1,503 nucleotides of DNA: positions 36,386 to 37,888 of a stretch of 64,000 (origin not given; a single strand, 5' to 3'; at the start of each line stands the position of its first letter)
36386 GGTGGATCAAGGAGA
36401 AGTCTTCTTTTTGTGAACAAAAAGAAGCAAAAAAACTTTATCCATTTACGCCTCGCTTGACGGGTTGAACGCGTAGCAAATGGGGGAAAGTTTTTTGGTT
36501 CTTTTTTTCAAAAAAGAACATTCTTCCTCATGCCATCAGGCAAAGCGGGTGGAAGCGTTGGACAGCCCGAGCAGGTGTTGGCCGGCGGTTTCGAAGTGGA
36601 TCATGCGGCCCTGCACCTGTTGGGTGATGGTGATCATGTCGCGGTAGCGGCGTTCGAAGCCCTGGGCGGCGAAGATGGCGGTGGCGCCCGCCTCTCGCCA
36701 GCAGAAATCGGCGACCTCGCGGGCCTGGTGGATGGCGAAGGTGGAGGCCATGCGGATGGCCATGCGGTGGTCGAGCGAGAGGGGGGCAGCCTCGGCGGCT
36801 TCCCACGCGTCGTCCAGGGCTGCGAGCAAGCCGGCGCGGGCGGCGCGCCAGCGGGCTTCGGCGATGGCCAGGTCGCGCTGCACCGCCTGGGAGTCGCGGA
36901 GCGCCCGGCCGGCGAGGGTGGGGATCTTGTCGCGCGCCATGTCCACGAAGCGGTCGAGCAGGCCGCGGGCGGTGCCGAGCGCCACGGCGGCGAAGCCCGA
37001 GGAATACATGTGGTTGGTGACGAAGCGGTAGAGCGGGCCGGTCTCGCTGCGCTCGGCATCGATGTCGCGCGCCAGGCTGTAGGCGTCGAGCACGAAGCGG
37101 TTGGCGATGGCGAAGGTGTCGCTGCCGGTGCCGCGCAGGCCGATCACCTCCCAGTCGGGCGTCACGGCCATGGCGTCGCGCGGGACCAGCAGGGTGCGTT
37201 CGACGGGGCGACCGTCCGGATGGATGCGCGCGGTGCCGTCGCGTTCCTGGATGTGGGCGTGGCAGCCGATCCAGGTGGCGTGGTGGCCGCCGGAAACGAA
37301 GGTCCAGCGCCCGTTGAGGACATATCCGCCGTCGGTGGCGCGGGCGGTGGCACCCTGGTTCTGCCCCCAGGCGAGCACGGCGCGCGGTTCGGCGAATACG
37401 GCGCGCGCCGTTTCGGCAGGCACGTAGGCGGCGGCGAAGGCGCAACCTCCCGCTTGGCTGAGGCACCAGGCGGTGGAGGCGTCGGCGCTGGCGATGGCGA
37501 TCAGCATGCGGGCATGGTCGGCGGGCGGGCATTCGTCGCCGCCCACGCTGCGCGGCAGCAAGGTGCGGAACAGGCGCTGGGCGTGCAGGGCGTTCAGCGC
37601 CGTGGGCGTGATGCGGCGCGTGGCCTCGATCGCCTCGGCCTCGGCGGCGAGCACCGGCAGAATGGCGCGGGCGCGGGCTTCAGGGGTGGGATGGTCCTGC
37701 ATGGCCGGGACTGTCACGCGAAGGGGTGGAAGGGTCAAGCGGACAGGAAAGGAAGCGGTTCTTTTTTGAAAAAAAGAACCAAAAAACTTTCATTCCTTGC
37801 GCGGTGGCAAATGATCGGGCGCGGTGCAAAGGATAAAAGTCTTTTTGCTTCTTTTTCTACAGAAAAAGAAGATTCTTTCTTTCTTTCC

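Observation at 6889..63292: Family A: 14 copies of an AT-rich, nested-palindrome element in a very GC-rich window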

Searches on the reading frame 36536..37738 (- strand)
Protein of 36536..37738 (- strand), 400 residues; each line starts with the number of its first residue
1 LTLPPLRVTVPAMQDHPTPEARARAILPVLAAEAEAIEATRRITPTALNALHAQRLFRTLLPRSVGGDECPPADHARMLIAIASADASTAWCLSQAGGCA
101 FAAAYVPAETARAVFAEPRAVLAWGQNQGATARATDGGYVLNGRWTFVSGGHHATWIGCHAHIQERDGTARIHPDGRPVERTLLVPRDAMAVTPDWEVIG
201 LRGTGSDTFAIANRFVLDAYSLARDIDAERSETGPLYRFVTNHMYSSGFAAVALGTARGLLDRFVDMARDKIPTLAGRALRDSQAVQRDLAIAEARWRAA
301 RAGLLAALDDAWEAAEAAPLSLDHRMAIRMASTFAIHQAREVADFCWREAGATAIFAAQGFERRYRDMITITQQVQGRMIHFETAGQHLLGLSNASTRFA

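Call 52: find_related_loci(query=window:36536-37738:-, collection=metagenome_contigs, flank=6000)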
Query window:36536-37738:- (400 aa) in metagenome_contigs; peptide patterns used: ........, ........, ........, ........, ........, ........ (x = any residue, [..] = any of these).
545 stretches matched a pattern; 2 encode a relative of the query (tblastn E <= 1e-3); 2 distinct loci.
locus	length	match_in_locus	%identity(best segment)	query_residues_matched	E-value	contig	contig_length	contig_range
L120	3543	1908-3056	90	18-400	0e+0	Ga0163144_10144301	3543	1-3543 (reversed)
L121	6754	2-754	88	150-400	4e-139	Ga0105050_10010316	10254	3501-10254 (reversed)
